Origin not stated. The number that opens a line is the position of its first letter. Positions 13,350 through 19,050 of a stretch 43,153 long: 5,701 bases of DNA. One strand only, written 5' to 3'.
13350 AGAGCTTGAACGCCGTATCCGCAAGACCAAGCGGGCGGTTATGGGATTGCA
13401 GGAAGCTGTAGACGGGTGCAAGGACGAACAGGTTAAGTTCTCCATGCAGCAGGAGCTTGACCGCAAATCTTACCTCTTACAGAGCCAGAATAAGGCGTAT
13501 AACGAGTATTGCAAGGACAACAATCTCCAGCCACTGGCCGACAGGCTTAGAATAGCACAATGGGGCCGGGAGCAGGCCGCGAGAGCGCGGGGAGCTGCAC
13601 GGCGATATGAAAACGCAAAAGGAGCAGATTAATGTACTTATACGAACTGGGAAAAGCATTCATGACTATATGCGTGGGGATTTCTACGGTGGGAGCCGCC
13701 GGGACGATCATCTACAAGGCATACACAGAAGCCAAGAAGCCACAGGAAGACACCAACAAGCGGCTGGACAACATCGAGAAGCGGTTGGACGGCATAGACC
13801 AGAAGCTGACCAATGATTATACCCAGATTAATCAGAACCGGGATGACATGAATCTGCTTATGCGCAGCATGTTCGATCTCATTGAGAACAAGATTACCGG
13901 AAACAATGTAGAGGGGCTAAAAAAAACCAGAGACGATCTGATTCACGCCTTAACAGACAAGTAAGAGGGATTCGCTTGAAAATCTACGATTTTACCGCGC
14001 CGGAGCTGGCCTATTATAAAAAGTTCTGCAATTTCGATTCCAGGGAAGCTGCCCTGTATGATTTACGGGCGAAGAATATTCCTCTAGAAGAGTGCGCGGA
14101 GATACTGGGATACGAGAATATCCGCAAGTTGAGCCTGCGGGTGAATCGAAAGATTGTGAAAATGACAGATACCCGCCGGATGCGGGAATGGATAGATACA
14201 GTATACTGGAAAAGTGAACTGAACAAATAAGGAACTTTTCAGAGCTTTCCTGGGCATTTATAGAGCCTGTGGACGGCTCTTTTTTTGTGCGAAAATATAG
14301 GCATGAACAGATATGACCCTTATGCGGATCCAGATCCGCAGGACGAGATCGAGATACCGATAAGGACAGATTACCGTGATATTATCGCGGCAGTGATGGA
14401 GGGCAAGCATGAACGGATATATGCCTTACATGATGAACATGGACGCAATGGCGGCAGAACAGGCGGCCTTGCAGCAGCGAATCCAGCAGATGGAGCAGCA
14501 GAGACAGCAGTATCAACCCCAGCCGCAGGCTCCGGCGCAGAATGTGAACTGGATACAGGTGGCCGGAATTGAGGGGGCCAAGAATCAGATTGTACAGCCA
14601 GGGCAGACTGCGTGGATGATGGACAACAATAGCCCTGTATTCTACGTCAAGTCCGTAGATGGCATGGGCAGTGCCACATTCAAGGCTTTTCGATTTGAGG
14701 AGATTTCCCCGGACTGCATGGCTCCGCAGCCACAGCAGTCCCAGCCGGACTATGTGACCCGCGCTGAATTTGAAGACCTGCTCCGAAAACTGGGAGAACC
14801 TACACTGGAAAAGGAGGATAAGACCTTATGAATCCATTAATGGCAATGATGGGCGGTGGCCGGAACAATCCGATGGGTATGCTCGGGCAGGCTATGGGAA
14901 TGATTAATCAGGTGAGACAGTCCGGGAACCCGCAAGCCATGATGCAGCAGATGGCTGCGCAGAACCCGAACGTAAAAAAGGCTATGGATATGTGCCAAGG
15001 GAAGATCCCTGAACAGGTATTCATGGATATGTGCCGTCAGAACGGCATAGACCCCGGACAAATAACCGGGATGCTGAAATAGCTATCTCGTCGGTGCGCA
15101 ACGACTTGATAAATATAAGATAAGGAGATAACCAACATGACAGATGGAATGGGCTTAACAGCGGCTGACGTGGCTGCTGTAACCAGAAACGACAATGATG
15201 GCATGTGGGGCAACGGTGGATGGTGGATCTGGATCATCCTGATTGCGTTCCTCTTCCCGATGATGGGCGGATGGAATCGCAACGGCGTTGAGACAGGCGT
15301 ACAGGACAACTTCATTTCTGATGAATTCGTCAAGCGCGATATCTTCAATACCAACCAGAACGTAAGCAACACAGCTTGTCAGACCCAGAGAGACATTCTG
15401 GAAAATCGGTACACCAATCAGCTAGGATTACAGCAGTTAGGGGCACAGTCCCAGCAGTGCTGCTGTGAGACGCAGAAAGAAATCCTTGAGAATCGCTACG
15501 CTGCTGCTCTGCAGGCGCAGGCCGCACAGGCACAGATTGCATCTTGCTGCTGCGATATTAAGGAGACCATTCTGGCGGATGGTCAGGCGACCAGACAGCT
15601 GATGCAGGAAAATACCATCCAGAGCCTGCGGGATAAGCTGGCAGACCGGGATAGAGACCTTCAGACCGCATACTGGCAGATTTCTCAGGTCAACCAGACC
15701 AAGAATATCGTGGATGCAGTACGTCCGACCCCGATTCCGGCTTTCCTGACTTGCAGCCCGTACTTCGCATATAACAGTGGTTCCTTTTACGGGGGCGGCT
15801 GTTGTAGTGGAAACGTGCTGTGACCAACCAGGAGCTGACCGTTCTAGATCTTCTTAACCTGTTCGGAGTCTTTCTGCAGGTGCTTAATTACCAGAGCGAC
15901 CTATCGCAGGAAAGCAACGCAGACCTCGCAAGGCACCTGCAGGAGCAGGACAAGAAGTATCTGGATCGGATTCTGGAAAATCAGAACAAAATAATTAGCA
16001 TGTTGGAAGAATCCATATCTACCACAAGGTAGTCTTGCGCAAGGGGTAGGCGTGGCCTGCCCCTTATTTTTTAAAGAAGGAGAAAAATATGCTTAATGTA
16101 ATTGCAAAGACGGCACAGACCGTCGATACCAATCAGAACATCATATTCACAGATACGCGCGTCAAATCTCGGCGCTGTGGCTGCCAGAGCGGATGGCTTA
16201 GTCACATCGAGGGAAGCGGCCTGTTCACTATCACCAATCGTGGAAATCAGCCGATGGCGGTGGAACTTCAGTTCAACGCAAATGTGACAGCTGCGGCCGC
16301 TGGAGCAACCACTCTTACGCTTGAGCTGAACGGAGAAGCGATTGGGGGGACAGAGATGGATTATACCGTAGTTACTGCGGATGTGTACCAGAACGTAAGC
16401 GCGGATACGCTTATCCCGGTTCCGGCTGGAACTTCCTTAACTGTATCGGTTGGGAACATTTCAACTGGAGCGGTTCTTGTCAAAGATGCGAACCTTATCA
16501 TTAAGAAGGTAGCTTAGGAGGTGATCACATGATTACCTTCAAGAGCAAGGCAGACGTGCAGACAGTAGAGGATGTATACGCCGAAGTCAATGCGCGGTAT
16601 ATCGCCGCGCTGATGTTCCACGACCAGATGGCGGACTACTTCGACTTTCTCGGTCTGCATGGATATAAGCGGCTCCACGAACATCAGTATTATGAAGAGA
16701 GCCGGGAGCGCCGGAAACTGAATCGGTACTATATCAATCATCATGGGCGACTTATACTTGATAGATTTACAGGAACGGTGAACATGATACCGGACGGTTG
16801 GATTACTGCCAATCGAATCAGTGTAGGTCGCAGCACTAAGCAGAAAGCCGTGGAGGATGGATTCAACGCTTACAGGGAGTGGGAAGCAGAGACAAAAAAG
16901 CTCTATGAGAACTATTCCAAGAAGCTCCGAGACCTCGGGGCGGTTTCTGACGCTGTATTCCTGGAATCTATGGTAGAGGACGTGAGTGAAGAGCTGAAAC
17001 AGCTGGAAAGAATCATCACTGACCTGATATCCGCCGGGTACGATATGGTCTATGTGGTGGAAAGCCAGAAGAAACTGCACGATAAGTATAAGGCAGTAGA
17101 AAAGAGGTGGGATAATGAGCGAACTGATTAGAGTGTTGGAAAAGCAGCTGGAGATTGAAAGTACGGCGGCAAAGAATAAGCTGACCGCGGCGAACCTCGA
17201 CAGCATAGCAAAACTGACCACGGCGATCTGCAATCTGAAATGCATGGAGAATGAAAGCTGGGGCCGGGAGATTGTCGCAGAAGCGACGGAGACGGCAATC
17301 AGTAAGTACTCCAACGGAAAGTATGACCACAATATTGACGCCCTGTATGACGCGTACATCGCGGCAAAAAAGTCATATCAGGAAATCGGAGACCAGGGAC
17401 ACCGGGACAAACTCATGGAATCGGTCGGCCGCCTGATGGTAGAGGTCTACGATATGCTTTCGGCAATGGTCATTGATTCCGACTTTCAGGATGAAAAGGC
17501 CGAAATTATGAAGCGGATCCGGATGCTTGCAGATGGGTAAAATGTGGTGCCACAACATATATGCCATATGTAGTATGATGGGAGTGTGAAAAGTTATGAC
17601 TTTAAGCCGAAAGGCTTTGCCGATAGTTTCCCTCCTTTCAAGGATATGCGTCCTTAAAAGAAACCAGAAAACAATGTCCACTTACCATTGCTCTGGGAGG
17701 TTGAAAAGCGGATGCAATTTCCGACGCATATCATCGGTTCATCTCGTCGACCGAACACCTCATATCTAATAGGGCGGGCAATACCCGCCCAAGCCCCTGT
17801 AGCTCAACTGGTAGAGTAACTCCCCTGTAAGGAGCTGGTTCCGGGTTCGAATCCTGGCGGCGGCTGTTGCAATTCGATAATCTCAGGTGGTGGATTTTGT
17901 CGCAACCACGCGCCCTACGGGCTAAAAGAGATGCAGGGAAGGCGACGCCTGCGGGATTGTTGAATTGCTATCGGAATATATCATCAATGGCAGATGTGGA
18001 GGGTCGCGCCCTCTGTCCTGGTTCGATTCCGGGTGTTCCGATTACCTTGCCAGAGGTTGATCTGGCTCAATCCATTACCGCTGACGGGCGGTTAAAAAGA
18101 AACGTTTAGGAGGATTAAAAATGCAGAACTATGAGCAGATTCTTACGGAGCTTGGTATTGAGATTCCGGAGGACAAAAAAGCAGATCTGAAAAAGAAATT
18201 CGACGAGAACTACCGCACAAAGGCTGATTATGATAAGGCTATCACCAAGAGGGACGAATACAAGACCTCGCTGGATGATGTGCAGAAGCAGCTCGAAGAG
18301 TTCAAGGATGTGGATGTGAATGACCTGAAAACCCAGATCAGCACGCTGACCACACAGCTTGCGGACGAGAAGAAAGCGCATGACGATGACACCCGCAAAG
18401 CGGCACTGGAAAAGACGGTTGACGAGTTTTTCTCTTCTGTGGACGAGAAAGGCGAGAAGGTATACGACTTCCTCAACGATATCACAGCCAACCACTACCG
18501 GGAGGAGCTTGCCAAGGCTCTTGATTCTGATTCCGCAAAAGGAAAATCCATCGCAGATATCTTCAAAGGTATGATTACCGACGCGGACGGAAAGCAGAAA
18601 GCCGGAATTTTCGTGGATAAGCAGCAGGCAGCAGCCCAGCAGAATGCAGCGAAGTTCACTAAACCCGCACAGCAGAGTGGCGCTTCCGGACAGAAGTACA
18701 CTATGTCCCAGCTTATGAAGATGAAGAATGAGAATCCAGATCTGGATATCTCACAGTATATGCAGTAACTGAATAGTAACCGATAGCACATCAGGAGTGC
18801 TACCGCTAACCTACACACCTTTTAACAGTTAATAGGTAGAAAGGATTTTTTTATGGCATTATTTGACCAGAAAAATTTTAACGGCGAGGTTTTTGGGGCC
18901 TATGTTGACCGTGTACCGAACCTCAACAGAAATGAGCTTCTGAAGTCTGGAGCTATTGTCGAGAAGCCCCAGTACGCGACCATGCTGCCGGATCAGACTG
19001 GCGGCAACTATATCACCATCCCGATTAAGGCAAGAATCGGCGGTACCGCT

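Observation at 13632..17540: About 4 kb island of orphan genes, with two internal terminators, inserted in the middle of the head-morphogenesis module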

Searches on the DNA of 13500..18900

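Call 69: search_rna_families(source=window, start=13500, end=18900, threshold=evalue, max_evalue=1)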
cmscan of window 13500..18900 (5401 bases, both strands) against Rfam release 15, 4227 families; matches with E-value up to 1: 3.
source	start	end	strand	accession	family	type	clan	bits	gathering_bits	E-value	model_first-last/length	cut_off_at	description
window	17643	17732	+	RF03097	RAGATH-21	Gene; sRNA;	-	77.3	70.3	2.6e-14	1-76/76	no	RAGATH-21 RNA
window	17793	17865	+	RF00005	tRNA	Gene; tRNA;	CL00001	52.2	29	2.1e-09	1-71/71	no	tRNA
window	17877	17960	+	RF02924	skipping-rope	Gene; sRNA;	-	50.8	36.7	3.3e-10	1-80/80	no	skipping-rope RNA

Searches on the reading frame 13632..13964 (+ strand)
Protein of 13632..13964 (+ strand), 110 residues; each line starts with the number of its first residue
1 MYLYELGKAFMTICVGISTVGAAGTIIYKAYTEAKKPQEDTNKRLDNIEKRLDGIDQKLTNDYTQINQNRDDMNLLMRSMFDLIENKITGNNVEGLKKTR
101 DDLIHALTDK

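Call 6: search_protein_families(library=pfam, proteins=[window:13632-13964:+], max_evalue=1)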
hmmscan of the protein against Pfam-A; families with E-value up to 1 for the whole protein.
window:13632-13964:+ (110 aa): 8 families
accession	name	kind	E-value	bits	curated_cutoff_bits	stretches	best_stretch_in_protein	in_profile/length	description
PF07195.17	FliD_C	-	0.0039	17.1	25.4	1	18-74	179-235/236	Flagellar hook-associated protein 2 C-terminus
PF10779.14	XhlA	-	0.008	16.8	34.7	1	41-76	9-44/67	Haemolysin XhlA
PF08946.15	Osmo_CC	-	0.018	15.8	24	0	44-60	13-29/46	Osmosensory transporter coiled coil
PF10186.14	ATG14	-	0.02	14.4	33.2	1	31-104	64-136/347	Vacuolar sorting 38 and autophagy-related subunit 14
PF18599.6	LCIB_C_CA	-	0.038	13.7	25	1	21-89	113-181/223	Limiting CO2-inducible proteins B/C beta carbonyic anhydrases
PF11932.13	DUF3450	-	0.051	13.3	32.6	1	30-109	55-133/241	Protein of unknown function (DUF3450)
PF02960.20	K1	-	0.06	13.9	27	1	2-65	55-115/120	K1 glycoprotein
PF19174.5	DUF5856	-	0.097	14.2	34.6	1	20-79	32-89/94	Family of unknown function (DUF5856)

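Call 7: search_protein_families(library=phrogs, proteins=[window:13632-13964:+], max_evalue=0.1)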
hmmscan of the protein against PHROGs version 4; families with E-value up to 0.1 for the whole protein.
window:13632-13964:+ (110 aa): 10 families
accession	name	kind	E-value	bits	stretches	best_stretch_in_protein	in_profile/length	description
phrog_3413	-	unknown function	0.0044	18.3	1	24-73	30-73/106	-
phrog_7686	-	lysis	0.012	16.7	1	12-79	26-97/112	Rz-like spanin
phrog_5553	-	unknown function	0.021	16.1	1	32-85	24-77/114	-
phrog_25038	-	unknown function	0.023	14.6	1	21-109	107-195/476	-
phrog_12015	-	unknown function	0.026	15.1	1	42-77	125-160/165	-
phrog_5750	-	head and packaging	0.026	14.9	1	24-109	278-365/414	internal head protein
phrog_1863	-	unknown function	0.029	15.3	1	12-68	7-69/97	-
phrog_6701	-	unknown function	0.06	14.1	1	36-87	71-124/169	-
phrog_31681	-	unknown function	0.063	14.8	1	40-67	71-98/124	-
phrog_18811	-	moron, auxiliary metabolic gene and host takeover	0.067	12.7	1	7-80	367-440/676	toxin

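Call 15: search_protein_families(library=ncbifam, proteins=[window:13632-13964:+], max_evalue=1)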
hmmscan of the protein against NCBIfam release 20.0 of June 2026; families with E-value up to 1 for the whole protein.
window:13632-13964:+ (110 aa): 4 families
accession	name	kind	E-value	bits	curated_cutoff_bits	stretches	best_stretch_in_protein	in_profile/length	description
NF040765.1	adhesion_FAF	equivalog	0.017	13.7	500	1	28-84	316-372/632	adhesion factor FAF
NF041922.1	DLP_LeoA_gen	subfamily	0.018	14.1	325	1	26-100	275-349/532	LeoA/HP0731 family dynamin-like GTPase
TIGR04527.1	mycoplas_twoTM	subfamily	0.021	14.5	125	1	13-99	20-115/248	MG_279/MG_280 family protein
TIGR01149.1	mtrG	equivalog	0.084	12.8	50.65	1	45-61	14-30/70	tetrahydromethanopterin S-methyltransferase subunit MtrG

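Call 16: search_protein_families(library=padloc, proteins=[window:13632-13964:+], max_evalue=0.1)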
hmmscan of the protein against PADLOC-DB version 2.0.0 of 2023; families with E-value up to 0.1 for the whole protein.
window:13632-13964:+ (110 aa): 2 families
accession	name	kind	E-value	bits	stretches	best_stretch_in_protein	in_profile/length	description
PDLC01177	CorA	-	0.014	13.6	1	33-89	18-74/117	CorA-like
PDLC04407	PDC-M09A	-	0.026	12.1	1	26-77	214-266/282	-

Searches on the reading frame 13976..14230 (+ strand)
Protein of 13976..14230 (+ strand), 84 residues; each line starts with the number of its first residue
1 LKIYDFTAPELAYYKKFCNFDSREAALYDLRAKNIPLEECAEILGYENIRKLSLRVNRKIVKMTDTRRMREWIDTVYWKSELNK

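Call 6: search_protein_families(library=pfam, proteins=[window:13976-14230:+], max_evalue=1)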
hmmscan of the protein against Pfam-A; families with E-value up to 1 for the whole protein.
window:13976-14230:+ (84 aa): 0 families

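Call 7: search_protein_families(library=phrogs, proteins=[window:13976-14230:+], max_evalue=0.1)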
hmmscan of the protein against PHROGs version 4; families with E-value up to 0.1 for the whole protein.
window:13976-14230:+ (84 aa): 0 families

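Call 15: search_protein_families(library=ncbifam, proteins=[window:13976-14230:+], max_evalue=1)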
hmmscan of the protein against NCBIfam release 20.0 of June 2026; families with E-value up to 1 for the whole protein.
window:13976-14230:+ (84 aa): 0 families

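Call 16: search_protein_families(library=padloc, proteins=[window:13976-14230:+], max_evalue=0.1)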
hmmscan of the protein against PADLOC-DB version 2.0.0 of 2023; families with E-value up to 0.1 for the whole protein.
window:13976-14230:+ (84 aa): 0 families

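Call 82: search_solved_structures(query=A7, max_evalue=10)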
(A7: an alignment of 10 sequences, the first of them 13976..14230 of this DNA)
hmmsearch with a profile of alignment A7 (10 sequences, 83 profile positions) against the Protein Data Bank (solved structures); distinct sequences matched with E-value up to 10: 110 (the best 60 are shown).
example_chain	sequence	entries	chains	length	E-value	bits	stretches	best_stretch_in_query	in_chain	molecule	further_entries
8vd6_A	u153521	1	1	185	2.8e-10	43.4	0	36-58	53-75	CAP REPEAT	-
8hno_A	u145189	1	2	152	3e-07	33.7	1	21-78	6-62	Archaeal transcription regulator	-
8hnp_A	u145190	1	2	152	1.3e-06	31.7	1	21-74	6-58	Archaeal transcription regulator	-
1rp3_A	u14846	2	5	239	4.2e-06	30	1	14-69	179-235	RNA polymerase sigma factor SIGMA-28 (FliA) | RNA polymerase sigma factor FliA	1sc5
3kln_A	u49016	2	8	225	1.4e-05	28.3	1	20-66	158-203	Transcriptional regulator, LuxR family | Transcriptional regulator VpsT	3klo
1fse_A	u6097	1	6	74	3.2e-05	27.2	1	16-66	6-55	GERE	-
8u3b_G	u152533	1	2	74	4.3e-05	26.8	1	20-66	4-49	Nitrate/nitrite response regulator protein NarL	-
1je8_A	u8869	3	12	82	5e-05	26.6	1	20-66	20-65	Nitrate/Nitrite Response Regulator Protein NARL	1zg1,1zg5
4y13_A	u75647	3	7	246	5.9e-05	26.4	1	19-66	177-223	Transcriptional regulator of ftsQAZ gene cluster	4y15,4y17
4lfu_A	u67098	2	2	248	5.9e-05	26.4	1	19-66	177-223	Regulatory protein SdiA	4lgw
4wsz_A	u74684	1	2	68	6.1e-05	26.3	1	22-66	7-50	Response regulator receiver domain protein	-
4wt0_B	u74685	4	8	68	7.9e-05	26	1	22-66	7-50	Response regulator receiver domain protein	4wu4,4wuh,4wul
7ve4_A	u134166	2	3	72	9e-05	25.8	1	21-66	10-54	DNA-binding response regulator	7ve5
1l0o_C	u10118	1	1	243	9.3e-05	25.7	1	20-65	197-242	sigma factor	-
2lvs_A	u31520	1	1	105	0.00011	25.5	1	16-64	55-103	Putative uncharacterized protein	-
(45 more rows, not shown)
